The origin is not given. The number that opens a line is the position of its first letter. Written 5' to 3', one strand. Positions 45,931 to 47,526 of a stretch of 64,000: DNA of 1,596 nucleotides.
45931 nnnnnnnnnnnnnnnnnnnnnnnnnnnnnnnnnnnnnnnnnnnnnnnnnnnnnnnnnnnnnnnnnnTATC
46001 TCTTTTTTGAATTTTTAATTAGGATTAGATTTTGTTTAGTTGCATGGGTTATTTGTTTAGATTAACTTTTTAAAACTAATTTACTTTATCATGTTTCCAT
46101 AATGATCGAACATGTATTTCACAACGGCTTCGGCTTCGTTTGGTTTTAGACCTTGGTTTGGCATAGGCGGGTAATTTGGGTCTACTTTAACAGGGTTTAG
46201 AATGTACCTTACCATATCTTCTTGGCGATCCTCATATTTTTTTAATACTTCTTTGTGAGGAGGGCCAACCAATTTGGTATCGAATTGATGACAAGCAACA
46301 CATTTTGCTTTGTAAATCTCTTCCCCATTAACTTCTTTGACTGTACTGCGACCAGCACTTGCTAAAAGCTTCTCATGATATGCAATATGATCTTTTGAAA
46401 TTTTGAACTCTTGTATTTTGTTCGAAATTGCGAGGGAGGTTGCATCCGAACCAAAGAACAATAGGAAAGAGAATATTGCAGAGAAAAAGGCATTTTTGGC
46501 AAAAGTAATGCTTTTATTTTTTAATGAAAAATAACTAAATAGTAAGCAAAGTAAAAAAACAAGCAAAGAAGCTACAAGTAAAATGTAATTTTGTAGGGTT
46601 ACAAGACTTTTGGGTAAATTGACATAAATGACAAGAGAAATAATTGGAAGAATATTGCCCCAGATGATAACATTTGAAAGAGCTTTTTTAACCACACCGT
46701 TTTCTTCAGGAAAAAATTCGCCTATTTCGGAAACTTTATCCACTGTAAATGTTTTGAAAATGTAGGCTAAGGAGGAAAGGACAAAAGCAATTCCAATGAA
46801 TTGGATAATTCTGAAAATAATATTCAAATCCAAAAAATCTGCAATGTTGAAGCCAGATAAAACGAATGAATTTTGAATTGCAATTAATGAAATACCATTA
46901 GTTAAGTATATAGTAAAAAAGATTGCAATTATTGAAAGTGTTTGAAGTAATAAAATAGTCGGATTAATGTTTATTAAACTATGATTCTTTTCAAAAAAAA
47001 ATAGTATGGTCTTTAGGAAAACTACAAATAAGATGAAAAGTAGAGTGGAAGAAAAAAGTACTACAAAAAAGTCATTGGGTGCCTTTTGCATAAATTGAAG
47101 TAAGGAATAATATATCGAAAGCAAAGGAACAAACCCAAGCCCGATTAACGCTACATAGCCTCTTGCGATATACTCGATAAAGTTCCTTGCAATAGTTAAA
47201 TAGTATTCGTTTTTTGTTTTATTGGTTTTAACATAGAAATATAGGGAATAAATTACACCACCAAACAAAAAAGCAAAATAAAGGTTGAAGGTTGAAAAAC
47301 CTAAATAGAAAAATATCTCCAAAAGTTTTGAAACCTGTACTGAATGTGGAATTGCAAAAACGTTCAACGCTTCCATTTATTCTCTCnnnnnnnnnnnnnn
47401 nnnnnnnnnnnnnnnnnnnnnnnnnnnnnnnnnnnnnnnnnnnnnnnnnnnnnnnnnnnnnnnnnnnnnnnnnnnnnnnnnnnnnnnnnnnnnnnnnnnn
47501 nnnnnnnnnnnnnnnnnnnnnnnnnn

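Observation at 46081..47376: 12-TM membrane protein with C-terminal class-I cytochrome c closing the cox/ctaB operon: uncharacterised fusion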

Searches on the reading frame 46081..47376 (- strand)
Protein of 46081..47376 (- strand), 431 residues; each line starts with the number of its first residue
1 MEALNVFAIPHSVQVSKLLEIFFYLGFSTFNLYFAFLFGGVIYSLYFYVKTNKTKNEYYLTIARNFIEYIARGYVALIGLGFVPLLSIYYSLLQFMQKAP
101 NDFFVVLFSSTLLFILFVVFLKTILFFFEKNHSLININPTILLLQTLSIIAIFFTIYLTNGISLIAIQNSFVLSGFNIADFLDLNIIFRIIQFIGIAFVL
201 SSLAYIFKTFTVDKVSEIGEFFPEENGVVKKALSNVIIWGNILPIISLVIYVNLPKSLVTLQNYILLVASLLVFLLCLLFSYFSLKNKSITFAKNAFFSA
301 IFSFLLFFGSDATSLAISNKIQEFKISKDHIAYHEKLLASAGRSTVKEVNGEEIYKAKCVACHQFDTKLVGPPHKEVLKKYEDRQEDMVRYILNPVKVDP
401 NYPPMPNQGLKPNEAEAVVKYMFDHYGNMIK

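Call 3: search_protein_families(library=pfam, proteins=[window:46081-47376:-], max_evalue=0.1)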
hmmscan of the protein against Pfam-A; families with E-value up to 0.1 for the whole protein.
window:46081-47376:- (431 aa): 2 families
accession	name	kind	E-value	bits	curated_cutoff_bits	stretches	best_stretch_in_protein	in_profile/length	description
PF00034.26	Cytochrom_C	-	5.8e-08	34.4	21.3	1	350-422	3-86/90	Cytochrome c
PF13442.11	Cytochrome_CBB3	-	3.6e-07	30.8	27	1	350-422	5-68/68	Cytochrome C oxidase, cbb3-type, subunit III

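Call 4: search_protein_families(library=ncbifam, proteins=[window:46081-47376:-], max_evalue=0.1)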
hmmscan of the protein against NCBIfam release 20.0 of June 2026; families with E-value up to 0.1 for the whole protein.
window:46081-47376:- (431 aa): 4 families
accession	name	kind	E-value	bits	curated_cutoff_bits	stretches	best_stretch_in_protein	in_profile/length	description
NF045774.1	cytochro_C551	exception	0.00019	21.3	118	1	341-422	32-106/110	cytochrome c551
NF045930.1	Cytc6PetJCyano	equivalog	0.00024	21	135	1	347-424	27-104/110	cytochrome c6 PetJ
NF045773.1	cytochro_C550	exception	0.00041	20.3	125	1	343-422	44-116/118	cytochrome c550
TIGR04485.1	thiosulf_SoxX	equivalog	0.0066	17.1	61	1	356-424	2-77/78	sulfur oxidation c-type cytochrome SoxX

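Call 5: find_homologous_proteins(query=window:46081-47376:-, max_evalue=0.001)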
Query window:46081-47376:- (431 aa): 144 proteins with E <= 0.001 among 8000 candidates; the best 120 are listed.
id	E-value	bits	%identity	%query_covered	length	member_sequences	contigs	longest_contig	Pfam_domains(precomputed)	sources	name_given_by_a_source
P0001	1.9e-272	922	100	100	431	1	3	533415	PF13442.12,PF00034.27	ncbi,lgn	-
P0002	1.1e-156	541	59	100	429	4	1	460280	PF13442.12,PF00034.27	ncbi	ncbi:MAG: c-type cytochrome [Candidatus Kapaibacteriota bacterium]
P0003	3.2e-154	533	58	100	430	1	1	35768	PF13442.12,PF00034.27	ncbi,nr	ncbi:MAG: c-type cytochrome [Ignavibacteria bacterium]|nr:c-type cytochrome [Ignavibacteria bacteriu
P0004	2.5e-152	526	57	100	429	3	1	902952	PF13442.12,PF00034.27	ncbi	-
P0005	2.5e-152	526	57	100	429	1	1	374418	PF13442.12,PF00034.27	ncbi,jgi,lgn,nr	ncbi:hypothetical protein D9V84_03340 [Bacteroidetes/Chlorobi group bacterium Naka2016]|jgi:cytochro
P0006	4.8e-152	525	58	100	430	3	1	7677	PF13442.12,PF00034.27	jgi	-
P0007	1.1e-147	511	58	100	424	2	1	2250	PF13442.12,PF00034.27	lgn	-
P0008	2.9e-143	497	57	100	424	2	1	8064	PF13442.12,PF00034.27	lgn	-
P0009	3.1e-142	493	57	100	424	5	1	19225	PF13442.12,PF00034.27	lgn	-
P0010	8.2e-142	492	54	100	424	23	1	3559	PF13442.12,PF00034.27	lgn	-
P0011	1.4e-138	481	54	100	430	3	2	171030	PF13442.12,PF00034.27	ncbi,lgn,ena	-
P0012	8.6e-138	478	52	100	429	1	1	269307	PF13442.12,PF00034.27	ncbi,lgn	-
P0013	2.0e-135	471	52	100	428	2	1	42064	PF13442.12,PF00034.27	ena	-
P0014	2.5e-135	470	52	100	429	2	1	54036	PF13442.12,PF00034.27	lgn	-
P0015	9.7e-132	459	52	100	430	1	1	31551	PF13442.12,PF00034.27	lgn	-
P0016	1.1e-109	386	45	100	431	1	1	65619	PF13442.12,PF00034.27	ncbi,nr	ncbi:MAG: cytochrome c [Ignavibacteria bacterium]|nr:cytochrome c [Ignavibacteria bacterium]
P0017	4.9e-104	367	46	100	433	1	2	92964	PF13442.12,PF00034.27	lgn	-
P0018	1.0e-103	366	46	100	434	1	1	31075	PF13442.12,PF00034.27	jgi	jgi:cytochrome c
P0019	4.2e-103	364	46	100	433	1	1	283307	PF13442.12,PF00034.27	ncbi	-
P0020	1.7e-100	356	45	100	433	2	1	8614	PF13442.12,PF00034.27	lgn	-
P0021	4.1e-99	351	42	100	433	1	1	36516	PF13442.12,PF00034.27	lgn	-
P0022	1.8e-83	300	41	100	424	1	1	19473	PF13442.12,PF00034.27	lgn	-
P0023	7.3e-81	291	39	100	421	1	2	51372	PF13442.12,PF00034.27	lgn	-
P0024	1.4e-77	280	35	100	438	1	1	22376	PF13442.12,PF00034.27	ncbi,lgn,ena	-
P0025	6.0e-77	278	36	100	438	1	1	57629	PF13442.12,PF00034.27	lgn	-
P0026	9.0e-77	278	38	100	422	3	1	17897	PF13442.12,PF00034.27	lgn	-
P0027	5.1e-76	275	40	100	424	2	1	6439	PF13442.12,PF00034.27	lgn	-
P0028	7.1e-76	275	36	100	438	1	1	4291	PF13442.12,PF00034.27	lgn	-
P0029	1.6e-75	273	34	100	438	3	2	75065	PF13442.12,PF00034.27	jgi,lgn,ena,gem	-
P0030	1.6e-74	270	35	100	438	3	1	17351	PF13442.12,PF00034.27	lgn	-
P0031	4.6e-74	269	35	100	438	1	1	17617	PF13442.12,PF00034.27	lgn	-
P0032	6.5e-74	268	34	100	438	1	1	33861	PF13442.12,PF00034.27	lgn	-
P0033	1.9e-73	267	34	100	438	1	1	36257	PF13442.12,PF00034.27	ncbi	-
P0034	2.2e-73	266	35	100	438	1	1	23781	PF13442.12,PF00034.27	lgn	-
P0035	1.9e-72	263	44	54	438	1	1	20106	PF13442.12,PF00034.27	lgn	-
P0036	6.0e-72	262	37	100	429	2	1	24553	PF13442.12,PF00034.27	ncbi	-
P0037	9.2e-58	215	32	100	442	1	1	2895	PF13442.12,PF00034.27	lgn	-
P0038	2.0e-57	214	33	100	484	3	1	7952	PF13442.12,PF00034.27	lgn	-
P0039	5.6e-56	209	33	100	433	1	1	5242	PF13442.12,PF00034.27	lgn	-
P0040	1.5e-50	191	31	99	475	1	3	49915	PF13442.12,PF00034.27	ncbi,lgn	-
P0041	4.2e-50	190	32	100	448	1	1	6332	PF13442.12,PF00034.27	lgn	-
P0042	8.0e-50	189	31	91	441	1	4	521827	PF13442.12,PF00034.27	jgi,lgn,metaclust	metaclust:\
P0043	2.5e-48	184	26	99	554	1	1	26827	PF13442.12,PF00034.27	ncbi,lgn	-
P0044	3.8e-48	183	33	93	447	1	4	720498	PF13442.12,PF00034.27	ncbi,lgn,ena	-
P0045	1.6e-47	181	31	99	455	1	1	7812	PF13442.12,PF00034.27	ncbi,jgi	-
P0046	3.8e-47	180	29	100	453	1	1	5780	PF13442.12,PF00034.27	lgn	-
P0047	7.7e-47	179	31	100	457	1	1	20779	PF13442.12,PF00034.27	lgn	-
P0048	9.5e-47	179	33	88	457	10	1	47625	PF13442.12,PF00034.27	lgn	-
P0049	2.8e-46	177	32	99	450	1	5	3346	PF13442.12,PF00034.27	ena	-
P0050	5.0e-46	176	38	66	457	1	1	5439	PF13442.12,PF00034.27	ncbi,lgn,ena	-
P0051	1.8e-45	174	30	100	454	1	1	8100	PF13442.12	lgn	-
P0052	2.1e-45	174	31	99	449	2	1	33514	PF13442.12,PF00034.27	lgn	-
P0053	3.3e-45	174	31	99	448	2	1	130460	PF13442.12,PF00034.27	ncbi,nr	ncbi:MAG: cytochrome c [Bacteroidetes bacterium]|nr:cytochrome c [Bacteroidota bacterium]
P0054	4.6e-45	173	31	99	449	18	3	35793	PF13442.12,PF00034.27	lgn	-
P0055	8.4e-45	172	30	92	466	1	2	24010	PF00034.27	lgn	-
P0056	1.3e-44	172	31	99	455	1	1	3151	PF13442.12,PF00034.27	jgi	-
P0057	1.9e-44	171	29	99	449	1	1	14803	PF13442.12,PF00034.27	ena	-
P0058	4.4e-44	170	28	99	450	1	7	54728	PF13442.12,PF00034.27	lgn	-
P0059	1.1e-43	169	29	99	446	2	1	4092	PF13442.12,PF00034.27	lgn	-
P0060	1.2e-43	168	40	41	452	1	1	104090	PF13442.12,PF00034.27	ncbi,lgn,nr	ncbi:MAG: hypothetical protein JW995_00470 [Melioribacteraceae bacterium]|nr:hypothetical protein [M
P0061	1.2e-43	168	30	99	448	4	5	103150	PF13442.12,PF00034.27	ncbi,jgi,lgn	-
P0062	2.1e-43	168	28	99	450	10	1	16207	PF13442.12,PF00034.27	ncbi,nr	ncbi:MAG: hypothetical protein PHW27_08785 [Melioribacteraceae bacterium]|nr:hypothetical protein [M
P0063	3.2e-43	167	29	99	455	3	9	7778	PF13442.12,PF00034.27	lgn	-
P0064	3.5e-43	167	30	100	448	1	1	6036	PF13442.12,PF00034.27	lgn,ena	-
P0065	5.4e-43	166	30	99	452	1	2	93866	PF13442.12,PF00034.27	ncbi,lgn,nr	ncbi:MAG: cytochrome c [Ignavibacteriae bacterium]|nr:cytochrome c [Ignavibacteriota bacterium] NOG9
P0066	1.3e-42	165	46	34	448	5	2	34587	PF13442.12,PF00034.27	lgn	-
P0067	3.0e-42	164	31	99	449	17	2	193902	PF13442.12,PF00034.27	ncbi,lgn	-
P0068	3.6e-42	164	29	92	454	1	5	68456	PF13442.12,PF00034.27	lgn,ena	-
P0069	4.0e-42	163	28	100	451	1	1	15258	PF13442.12,PF00034.27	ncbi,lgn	-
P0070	5.1e-42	163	30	100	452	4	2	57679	PF00034.27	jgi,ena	jgi:cytochrome c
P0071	1.8e-41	161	29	91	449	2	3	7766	PF13442.12,PF00034.27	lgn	-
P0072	2.2e-41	161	29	91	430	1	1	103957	PF13442.12,PF00034.27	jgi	jgi:cytochrome c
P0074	8.2e-41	159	37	56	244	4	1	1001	PF13442.12,PF00034.27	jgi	jgi:cytochrome c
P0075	8.7e-41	159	40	42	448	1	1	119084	PF13442.12,PF00034.27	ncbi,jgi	-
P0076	9.9e-41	159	29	98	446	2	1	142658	PF13442.12,PF00034.27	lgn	-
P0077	3.1e-40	157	29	99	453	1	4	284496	PF13442.12,PF00034.27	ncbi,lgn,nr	ncbi:MAG: c-type cytochrome [Melioribacteraceae bacterium]|nr:c-type cytochrome [Melioribacteraceae 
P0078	5.3e-40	156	30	97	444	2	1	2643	PF13442.12,PF00034.27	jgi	-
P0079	1.4e-39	155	29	99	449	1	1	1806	PF13442.12,PF00034.27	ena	-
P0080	2.5e-39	154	30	91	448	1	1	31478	PF13442.12,PF00034.27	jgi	jgi:cytochrome c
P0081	3.3e-39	154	30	99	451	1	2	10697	PF13442.12,PF00034.27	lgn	-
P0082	4.6e-39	153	31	97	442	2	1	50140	PF13442.12,PF00034.27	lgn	-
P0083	5.7e-39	153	30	99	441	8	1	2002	PF13442.12,PF00034.27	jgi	jgi:cytochrome c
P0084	5.7e-39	153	29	99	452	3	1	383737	PF13442.12,PF00034.27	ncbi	-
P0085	1.0e-38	152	50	26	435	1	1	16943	PF13442.12,PF00034.27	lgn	-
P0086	2.7e-38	151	41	34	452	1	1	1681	PF00034.27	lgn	-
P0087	6.0e-38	150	27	91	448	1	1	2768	PF13442.12,PF00034.27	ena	-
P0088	6.7e-38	150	25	99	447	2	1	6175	PF13442.12,PF00034.27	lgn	-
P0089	7.0e-38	149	28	87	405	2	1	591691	PF13442.12,PF00034.27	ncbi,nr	ncbi:MAG: c-type cytochrome [Melioribacteraceae bacterium]|nr:c-type cytochrome [Melioribacteraceae 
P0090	7.8e-38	149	30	99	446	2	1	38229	PF13442.12,PF00034.27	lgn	-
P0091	7.9e-38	149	30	99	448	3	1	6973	PF13442.12,PF00034.27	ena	-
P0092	1.1e-37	149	27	99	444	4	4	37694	PF13442.12,PF00034.27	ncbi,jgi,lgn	jgi:cytochrome c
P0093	1.8e-37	148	51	20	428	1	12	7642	PF13442.12,PF00034.27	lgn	-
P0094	4.2e-37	147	31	98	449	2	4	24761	PF13442.12,PF00034.27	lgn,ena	-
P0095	4.4e-37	147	29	99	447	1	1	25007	PF13442.12,PF00034.27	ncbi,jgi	jgi:cytochrome c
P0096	8.3e-37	146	40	38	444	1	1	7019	PF13442.12,PF00034.27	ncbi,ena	-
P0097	1.3e-36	145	29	98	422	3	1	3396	PF13442.12,PF00034.27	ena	-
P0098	1.9e-36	145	27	99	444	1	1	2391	PF13442.12,PF00034.27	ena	-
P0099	2.0e-36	145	28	99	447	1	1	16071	PF13442.12,PF00034.27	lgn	-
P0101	3.2e-36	144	29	99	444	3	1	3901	PF13442.12,PF00034.27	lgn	-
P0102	4.1e-36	144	28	99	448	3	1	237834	PF13442.12,PF00034.27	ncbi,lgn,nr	ncbi:MAG: c-type cytochrome [Ignavibacteria bacterium]|nr:c-type cytochrome [Ignavibacteria bacteriu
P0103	4.7e-36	143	55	23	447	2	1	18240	PF13442.12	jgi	jgi:cytochrome c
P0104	4.9e-36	143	28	98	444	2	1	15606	PF13442.12,PF00034.27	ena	-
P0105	6.9e-36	143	29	99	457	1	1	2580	PF13442.12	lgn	-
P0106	1.5e-35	142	41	40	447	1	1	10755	PF13442.12,PF00034.27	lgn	-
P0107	1.5e-35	142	38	41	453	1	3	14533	PF13442.12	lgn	-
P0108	8.8e-35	139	29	100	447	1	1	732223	PF13442.12,PF00034.27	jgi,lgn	jgi:cytochrome c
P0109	1.2e-34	139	28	99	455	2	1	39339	PF13442.12,PF00034.27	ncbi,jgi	-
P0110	5.3e-34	137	36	43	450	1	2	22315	PF13442.12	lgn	-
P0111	5.3e-34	137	44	27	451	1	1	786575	PF00034.27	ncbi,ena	-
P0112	6.1e-34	136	28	91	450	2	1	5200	PF13442.12,PF00034.27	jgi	jgi:cytochrome c551/c552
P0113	7.0e-34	136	29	99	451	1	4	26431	PF13442.12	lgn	-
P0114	8.7e-34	136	28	99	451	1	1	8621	PF00034.27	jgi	jgi:cytochrome c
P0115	1.5e-33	135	29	99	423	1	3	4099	PF13442.12,PF00034.27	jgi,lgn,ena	-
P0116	1.6e-33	135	36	46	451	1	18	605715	PF13442.12,PF00034.27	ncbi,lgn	-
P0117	2.1e-33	135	28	93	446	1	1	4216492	-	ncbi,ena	-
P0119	4.6e-33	134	29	99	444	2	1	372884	PF13442.12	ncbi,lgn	-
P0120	8.6e-33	133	57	23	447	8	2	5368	PF00034.27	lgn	-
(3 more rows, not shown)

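Call 10: find_encoding_contigs(protein=P0117, flank=10000, max_places=2)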
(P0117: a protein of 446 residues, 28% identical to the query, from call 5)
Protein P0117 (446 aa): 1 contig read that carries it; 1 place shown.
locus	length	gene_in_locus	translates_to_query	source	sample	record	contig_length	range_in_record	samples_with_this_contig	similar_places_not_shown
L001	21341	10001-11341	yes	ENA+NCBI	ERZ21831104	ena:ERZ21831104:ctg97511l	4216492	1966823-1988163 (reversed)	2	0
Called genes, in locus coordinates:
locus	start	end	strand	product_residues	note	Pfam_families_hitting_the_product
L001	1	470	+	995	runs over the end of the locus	PF13183:Fer4_8 (faint), PF04879:Molybdop_Fe4S4, PF13237:Fer4_10 (faint), PF12838:Fer4_7 (weak), PF25160:LdpA_Fe-S-bd (faint), PF13247:Fer4_11 (weak)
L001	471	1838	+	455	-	PF03916:NrfD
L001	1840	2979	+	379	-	PF11821:ActD, PF13442:Cytochrome_CBB3, PF00034:Cytochrom_C (weak)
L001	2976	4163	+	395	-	-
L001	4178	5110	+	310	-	PF00034:Cytochrom_C, PF13442:Cytochrome_CBB3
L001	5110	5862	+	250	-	PF02630:SCO1-SenC (weak)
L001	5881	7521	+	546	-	PF00115:COX1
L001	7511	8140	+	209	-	PF00510:COX3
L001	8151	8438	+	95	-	PF03626:COX4_pro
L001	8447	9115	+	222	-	PF02790:COX2_TM (weak), PF00116:COX2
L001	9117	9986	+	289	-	PF01040:UbiA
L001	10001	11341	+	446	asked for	-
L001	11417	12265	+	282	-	PF17827:PrmC_N, PF07669:Eco57I (weak), PF05175:MTS, PF06325:PrmA, PF13847:Methyltransf_31, PF08242:Methyltransf_12, PF13649:Methyltransf_25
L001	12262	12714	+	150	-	PF02580:Tyr_Deacylase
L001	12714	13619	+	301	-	PF01676:Metalloenzyme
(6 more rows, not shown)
